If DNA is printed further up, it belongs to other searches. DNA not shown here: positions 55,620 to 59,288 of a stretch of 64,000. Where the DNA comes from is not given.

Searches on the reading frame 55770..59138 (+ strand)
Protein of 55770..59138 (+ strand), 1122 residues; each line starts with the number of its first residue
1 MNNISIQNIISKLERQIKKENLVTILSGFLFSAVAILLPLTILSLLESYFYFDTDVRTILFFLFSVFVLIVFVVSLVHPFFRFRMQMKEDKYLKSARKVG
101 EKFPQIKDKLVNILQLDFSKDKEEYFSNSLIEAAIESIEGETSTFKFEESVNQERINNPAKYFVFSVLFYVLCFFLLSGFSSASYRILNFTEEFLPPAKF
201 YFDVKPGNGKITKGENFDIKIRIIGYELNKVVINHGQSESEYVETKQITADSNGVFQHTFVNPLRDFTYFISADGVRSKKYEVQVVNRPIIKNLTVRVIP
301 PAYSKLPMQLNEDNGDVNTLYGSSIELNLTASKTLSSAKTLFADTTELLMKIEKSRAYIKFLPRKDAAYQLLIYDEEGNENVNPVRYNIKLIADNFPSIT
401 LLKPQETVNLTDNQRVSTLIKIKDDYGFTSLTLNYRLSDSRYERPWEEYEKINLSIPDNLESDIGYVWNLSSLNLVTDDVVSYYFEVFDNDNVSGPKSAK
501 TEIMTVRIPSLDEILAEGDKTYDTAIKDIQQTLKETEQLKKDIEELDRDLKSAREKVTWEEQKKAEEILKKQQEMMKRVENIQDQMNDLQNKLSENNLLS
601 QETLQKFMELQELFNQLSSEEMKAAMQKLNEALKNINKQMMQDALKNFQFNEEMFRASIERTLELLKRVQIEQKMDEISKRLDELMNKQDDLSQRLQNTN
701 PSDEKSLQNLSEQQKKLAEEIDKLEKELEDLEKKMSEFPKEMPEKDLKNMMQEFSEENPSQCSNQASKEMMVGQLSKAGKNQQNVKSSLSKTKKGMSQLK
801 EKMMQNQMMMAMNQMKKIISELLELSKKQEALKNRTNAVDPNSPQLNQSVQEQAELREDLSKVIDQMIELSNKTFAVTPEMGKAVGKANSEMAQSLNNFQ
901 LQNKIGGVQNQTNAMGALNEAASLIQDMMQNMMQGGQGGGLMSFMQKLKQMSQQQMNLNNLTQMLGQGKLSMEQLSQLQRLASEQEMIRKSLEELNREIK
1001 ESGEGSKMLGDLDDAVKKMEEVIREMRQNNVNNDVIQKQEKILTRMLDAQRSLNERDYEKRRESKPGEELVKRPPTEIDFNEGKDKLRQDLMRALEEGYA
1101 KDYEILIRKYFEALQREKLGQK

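Call 5: search_protein_families(library=pfam, proteins=[window:55770-59138:+], max_evalue=0.01)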
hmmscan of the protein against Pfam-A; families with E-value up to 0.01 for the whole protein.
window:55770-59138:+ (1122 aa): 2 families
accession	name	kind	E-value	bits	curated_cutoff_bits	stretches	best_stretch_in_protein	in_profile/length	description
PF13779.11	DUF4175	-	2.7e-32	112.2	27.3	1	294-940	186-756/825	Domain of unknown function (DUF4175)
PF01943.22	Polysacc_synt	-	0.0085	16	28.2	0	14-84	64-134/274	Polysaccharide biosynthesis protein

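Call 9: find_encoding_contigs(protein=window:55770-59138:+, flank=10000, max_places=10)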
Protein window:55770-59138:+ (1122 aa): 2 contigs read that carry it; 2 places shown.
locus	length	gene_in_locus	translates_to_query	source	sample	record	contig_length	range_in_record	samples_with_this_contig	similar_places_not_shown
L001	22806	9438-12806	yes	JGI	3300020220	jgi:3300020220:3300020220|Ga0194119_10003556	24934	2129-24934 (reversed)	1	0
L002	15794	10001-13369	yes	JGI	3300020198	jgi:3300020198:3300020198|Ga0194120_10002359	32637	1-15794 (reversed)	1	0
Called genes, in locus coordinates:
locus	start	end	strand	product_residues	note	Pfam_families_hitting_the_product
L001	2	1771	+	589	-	?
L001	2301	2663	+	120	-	PF03840:SecG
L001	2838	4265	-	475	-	PF02113:Peptidase_S13, PF13354:Beta-lactamase2 (faint)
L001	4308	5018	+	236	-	PF00106:adh_short, PF08659:KR (weak), PF13561:adh_short_C2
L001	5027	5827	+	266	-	PF18306:LDcluster4, PF03641:Lysine_decarbox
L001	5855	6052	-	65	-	PF01165:Ribosomal_S21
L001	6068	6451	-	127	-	-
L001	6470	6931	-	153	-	PF00582:Usp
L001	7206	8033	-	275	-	-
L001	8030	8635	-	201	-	PF04542:Sigma70_r2, PF08281:Sigma70_r4_2, PF04545:Sigma70_r4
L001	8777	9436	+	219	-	PF13709:DUF4159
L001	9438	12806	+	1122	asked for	-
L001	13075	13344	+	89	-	PF02604:PhdYeFM_antitox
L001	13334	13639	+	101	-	PF05016:ParE_toxin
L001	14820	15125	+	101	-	PF00872:Transposase_mut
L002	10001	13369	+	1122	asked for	-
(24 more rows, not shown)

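Call 12: find_related_loci(query=window:55770-59138:+, collection=genome_contigs, flank=8000)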
Query window:55770-59138:+ (1122 aa) in genome_contigs; peptide patterns used: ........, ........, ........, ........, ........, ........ (x = any residue, [..] = any of these).
59 stretches matched a pattern; 2 encode a relative of the query (tblastn E <= 1e-3); 2 distinct loci.
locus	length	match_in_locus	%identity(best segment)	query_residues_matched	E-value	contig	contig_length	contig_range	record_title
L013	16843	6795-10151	82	1-1117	0e+0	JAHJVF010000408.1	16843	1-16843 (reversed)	MAG: Bacteroidetes bacterium isolate OSL_B.mb.4 OSL_B.mb.4_k141_67863, whole genome shotgun sequence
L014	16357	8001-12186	66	1-1122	0e+0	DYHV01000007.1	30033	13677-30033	MAG TPA_asm: Ignavibacterium album isolate DR5_36_85 Afr_mines_DR5_175_length_30033_cov_32_482087, whole genome shotgun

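Call 13: find_homologous_proteins(query=window:55770-59138:+, max_evalue=1e-20)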
Query window:55770-59138:+ (1122 aa): 419 proteins with E <= 1e-20 among 8000 candidates; the best 120 are listed.
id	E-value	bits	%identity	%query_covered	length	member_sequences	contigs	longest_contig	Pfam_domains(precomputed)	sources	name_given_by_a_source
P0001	0.0e+0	2392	100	100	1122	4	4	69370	-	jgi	-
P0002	0.0e+0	1999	82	100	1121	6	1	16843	-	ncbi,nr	ncbi:MAG: hypothetical protein KJ666_15220 [Bacteroidetes bacterium]|nr:hypothetical protein [Bacter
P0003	0.0e+0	1908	78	100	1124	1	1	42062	-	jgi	jgi:hypothetical protein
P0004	0.0e+0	1621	66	100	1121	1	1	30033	PF13779.12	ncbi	-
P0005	0.0e+0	1265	54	99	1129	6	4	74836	-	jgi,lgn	-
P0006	0.0e+0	1265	53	100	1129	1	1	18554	-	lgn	-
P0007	0.0e+0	1262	54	99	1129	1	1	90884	-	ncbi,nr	ncbi:MAG: hypothetical protein N3F03_02365 [Ignavibacteria bacterium]|nr:hypothetical protein [Ignav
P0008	0.0e+0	1258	54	100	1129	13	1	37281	-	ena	-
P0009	0.0e+0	1257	54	100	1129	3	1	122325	-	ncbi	-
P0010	0.0e+0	1249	53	100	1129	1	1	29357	-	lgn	-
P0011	0.0e+0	1249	53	100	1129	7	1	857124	-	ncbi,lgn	ncbi:MAG: DUF4175 family protein [Ignavibacteria bacterium]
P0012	0.0e+0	1249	53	100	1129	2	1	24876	PF13779.12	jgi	jgi:hypothetical protein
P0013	0.0e+0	1248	54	99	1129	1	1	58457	-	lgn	-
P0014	0.0e+0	1246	53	100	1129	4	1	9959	-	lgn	-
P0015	0.0e+0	1246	54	99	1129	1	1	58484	PF13779.12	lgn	-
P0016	0.0e+0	1241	53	99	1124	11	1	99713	PF13779.12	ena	-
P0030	2.8e-284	964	43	99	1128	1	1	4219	PF13779.12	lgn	-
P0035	9.8e-283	959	43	99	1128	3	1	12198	PF13779.12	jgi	jgi:hypothetical protein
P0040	1.6e-281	955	42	99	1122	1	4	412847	-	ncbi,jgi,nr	ncbi:MAG: hypothetical protein HF314_09375 [Ignavibacteria bacterium]|jgi:hypothetical protein|nr:hy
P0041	1.6e-281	955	43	99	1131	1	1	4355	PF13779.12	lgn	-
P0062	1.6e-278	945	43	99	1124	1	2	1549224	PF13779.12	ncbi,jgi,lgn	-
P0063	3.8e-278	944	43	99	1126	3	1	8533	PF13779.12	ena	-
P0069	6.7e-278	943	43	98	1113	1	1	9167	-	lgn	-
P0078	9.6e-277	939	42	99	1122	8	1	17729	-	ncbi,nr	ncbi:MAG TPA: DUF4175 family protein [Ignavibacteriales bacterium]|nr:DUF4175 family protein [Ignavi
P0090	2.1e-275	935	42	99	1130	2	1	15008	PF13779.12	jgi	jgi:hypothetical protein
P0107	2.0e-273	928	42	99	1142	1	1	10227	-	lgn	-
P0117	6.8e-272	923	42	99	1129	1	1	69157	PF13779.12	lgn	-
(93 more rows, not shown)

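Call 16: find_encoding_contigs(protein=P0003, flank=10000, max_places=4)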
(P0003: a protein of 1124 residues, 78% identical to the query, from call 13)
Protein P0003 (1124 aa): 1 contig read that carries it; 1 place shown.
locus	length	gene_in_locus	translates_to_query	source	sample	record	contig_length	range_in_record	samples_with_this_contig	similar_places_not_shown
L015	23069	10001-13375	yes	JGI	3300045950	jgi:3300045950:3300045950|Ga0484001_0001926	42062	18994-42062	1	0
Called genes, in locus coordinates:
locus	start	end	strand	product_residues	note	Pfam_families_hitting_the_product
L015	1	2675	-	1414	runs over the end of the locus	PF13395:HNH_4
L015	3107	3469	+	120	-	PF03840:SecG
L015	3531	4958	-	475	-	PF02113:Peptidase_S13, PF13354:Beta-lactamase2 (faint)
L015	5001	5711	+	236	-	PF00106:adh_short, PF08659:KR, PF13561:adh_short_C2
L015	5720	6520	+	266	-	PF18306:LDcluster4, PF03641:Lysine_decarbox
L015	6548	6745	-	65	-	PF01165:Ribosomal_S21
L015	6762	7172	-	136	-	-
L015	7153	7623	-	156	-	PF00582:Usp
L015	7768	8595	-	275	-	PF13490:zf-HC2 (weak)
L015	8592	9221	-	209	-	PF04542:Sigma70_r2, PF08281:Sigma70_r4_2, PF04545:Sigma70_r4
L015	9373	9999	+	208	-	PF13709:DUF4159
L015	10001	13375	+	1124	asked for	-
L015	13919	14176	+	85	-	-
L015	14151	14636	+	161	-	PF00077:RVP (faint), PF13975:gag-asp_proteas (weak)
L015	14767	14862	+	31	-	-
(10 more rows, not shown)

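Call 21: find_encoding_contigs(protein=P0011, flank=8000, max_places=2)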
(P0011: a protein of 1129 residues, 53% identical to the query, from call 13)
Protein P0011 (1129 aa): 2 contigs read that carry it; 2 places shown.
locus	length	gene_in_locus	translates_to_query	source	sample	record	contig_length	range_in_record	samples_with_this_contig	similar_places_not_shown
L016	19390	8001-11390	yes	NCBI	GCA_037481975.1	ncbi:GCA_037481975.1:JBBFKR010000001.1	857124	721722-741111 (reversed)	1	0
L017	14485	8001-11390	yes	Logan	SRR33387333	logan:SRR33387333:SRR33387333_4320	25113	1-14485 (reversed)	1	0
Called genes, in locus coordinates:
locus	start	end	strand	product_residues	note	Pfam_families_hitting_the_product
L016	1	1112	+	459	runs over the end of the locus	PF07670:Gate, PF07664:FeoB_C, PF07670:Gate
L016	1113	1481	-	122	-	PF01925:TauE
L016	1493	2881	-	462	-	PF13620:CarboxypepD_reg, PF13715:CarbopepD_reg_2 (weak), PF02369:Big_1, PF09134:Invasin_D3 (weak)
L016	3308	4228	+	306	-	PF00005:ABC_tran, PF13304:AAA_21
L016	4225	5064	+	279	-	PF12679:ABC2_membrane_2, PF12730:ABC2_membrane_4, PF10920:DUF2705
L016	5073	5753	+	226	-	PF17131:TP_0789-like (faint)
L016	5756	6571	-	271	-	PF13490:zf-HC2 (weak)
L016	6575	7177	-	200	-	PF04542:Sigma70_r2, PF08281:Sigma70_r4_2, PF04545:Sigma70_r4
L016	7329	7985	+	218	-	PF13709:DUF4159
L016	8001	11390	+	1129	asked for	-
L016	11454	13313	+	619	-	PF11028:TMEM260_N, PF28495:TMEM260_2 (weak)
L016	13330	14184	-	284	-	PF01545:Cation_efflux, PF16916:ZT_dimer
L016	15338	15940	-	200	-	PF01330:RuvA_N, PF12826:HHH_2 (faint), PF00633:HHH (faint), PF21176:RecR_HhH (faint), PF14520:HHH_5, PF07499:RuvA_C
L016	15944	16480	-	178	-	PF02075:RuvC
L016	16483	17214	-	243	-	PF20772:TACO1_YebC_N, PF01709:Transcrip_reg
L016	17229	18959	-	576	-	PF01368:DHH, PF02272:DHHA1, PF17768:RecJ_OB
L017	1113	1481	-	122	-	PF01925:TauE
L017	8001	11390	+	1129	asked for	-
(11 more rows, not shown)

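Call 22: find_encoding_contigs(protein=P0005, flank=8000, max_places=3)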
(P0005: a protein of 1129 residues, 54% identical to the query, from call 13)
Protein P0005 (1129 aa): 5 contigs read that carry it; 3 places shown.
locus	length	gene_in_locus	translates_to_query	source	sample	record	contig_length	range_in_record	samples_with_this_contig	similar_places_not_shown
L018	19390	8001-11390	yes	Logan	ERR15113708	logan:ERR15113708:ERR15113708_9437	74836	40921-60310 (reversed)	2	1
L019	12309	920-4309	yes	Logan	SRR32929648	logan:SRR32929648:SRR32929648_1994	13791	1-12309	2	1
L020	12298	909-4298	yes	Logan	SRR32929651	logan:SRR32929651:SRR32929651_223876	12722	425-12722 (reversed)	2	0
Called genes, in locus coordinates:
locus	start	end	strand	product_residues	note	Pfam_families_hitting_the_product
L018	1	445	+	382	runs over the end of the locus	PF07313:AmiA-like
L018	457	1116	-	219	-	PF02607:B12-binding_2, PF02310:B12-binding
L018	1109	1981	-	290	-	PF02574:S-methyl_trans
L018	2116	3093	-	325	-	PF01515:PTA_PTB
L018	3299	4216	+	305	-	PF00005:ABC_tran, PF13304:AAA_21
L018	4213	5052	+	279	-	PF12679:ABC2_membrane_2, PF12730:ABC2_membrane_4 (weak), PF10920:DUF2705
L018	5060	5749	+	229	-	-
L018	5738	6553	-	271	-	PF13490:zf-HC2 (weak)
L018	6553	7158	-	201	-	PF04542:Sigma70_r2, PF08281:Sigma70_r4_2, PF04545:Sigma70_r4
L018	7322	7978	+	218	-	PF13709:DUF4159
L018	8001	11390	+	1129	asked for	-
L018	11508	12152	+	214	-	PF04024:PspC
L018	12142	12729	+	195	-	-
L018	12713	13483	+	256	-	PF02405:MlaE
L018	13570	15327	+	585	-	PF00664:ABC_membrane, PF00005:ABC_tran, PF02463:SMC_N (faint)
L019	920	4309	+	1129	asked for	-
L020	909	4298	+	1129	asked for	-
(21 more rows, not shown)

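Call 31: search_protein_families(library=pfam, proteins=[L014:11478-11936:+, L014:12370-14820:-], max_evalue=0.01)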
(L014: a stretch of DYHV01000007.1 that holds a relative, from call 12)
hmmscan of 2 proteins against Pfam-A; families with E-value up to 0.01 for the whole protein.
L014:11478-11936:+ (152 aa): 0 families

L014:12370-14820:- (816 aa): 5 families
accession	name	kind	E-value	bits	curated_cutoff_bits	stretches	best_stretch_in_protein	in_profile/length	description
PF18962.6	Por_Secre_tail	-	2e-13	50.9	27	1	738-813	2-74/75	Secretion system C-terminal sorting domain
PF08309.17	LVIVD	-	3.9e-05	23.4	20.2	0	514-546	6-35/42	LVIVD repeat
PF13860.13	FlgD_ig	-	0.0024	18.2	27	1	751-802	15-74/79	FlgD Ig-like domain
PF13585.12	CHU_C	-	0.0033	18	27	0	752-803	23-72/86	CHU_C Type IX secretion signal domain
PF03178.21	CPSF_A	-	0.0084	15.9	27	0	84-149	88-152/319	CPSF A subunit region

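Call 49: find_encoding_contigs(protein=P0147, flank=10000, max_places=5)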
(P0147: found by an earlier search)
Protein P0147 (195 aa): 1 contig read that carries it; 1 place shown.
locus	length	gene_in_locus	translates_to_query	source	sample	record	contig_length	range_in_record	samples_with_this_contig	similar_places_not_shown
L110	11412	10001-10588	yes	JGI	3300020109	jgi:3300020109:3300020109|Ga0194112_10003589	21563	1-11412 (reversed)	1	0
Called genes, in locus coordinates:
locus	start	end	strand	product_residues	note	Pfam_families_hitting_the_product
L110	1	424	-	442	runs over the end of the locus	PF28494:GlyRS_ins_1 (faint), PF00587:tRNA-synt_2b, PF03129:HGTP_anticodon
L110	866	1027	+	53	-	-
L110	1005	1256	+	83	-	-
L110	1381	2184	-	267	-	PF01408:GFO_IDH_MocA (weak), PF01488:Shikimate_DH (weak), PF03807:F420_oxidored (weak), PF10727:Rossmann-like, PF10728:DUF2520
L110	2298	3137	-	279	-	PF01875:Memo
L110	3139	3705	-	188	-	PF01871:AMMECR1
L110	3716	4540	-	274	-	PF16248:DUF4905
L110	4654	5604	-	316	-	PF00478:IMPDH, PF03060:NMO, PF05690:ThiG, PF00977:His_biosynth (weak), PF03060:NMO, PF01070:FMN_dh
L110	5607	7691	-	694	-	-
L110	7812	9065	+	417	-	PF05343:Peptidase_M42 (faint), PF01546:Peptidase_M20, PF07687:M20_dimer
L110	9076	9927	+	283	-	PF01545:Cation_efflux, PF16916:ZT_dimer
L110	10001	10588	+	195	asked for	PF07617:DUF1579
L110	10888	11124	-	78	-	PF00872:Transposase_mut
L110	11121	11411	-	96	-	?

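Call 89: search_protein_families(library=pfam, proteins=[L013:10278-10496:+, L013:10489-10725:+, L013:11419-14358:+, L013:14501-15457:+, L013:15767-16408:+], max_evalue=0.001)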
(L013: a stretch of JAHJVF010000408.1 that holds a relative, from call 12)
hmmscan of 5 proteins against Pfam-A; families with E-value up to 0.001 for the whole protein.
L013:10278-10496:+ (72 aa): 0 families

L013:10489-10725:+ (78 aa): 0 families

L013:11419-14358:+ (979 aa): 6 families
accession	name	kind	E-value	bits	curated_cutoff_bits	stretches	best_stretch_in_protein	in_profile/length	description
PF07669.17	Eco57I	-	4.4e-42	144.5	25.3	1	472-654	1-163/171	Eco57I restriction-modification methylase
PF02384.22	N6_Mtase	-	6.6e-20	72.1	20.4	2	566-687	123-245/311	N-6 DNA Methylase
PF20473.4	MmeI_Mtase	-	4e-13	49.6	27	1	390-585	15-152/259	MmeI, DNA-methyltransferase domain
PF12950.13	TaqI_C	-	8e-13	49.1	26.5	1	783-904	2-118/118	TaqI-like C-terminal specificity domain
PF04313.20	HSDR_N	-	2.2e-10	41.1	25.1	1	25-138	1-197/198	Type I restriction enzyme R protein N terminus (HSDR_N)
PF01170.24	UPF0020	-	5.6e-05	23.4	22.3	0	396-489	30-94/197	RMKL-like, methyltransferase domain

L013:14501-15457:+ (318 aa): 2 families
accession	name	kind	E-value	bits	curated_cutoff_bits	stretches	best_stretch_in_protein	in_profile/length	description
PF13676.11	TIR_2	-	4.9e-24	85.6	28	1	8-127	1-119/122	TIR domain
PF01582.25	TIR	-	5.8e-09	36.4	21.3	1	8-102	4-99/179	TIR domain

L013:15767-16408:+ (213 aa): 2 families
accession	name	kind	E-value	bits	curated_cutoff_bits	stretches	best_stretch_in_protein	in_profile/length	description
PF12686.12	DUF3800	-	2.4e-12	48.2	21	1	3-189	1-149/149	Protein of unknown function (DUF3800)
PF01255.24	Prenyltransf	-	1.4e-05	25.2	27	1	70-186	26-140/219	Putative undecaprenyl diphosphate synthase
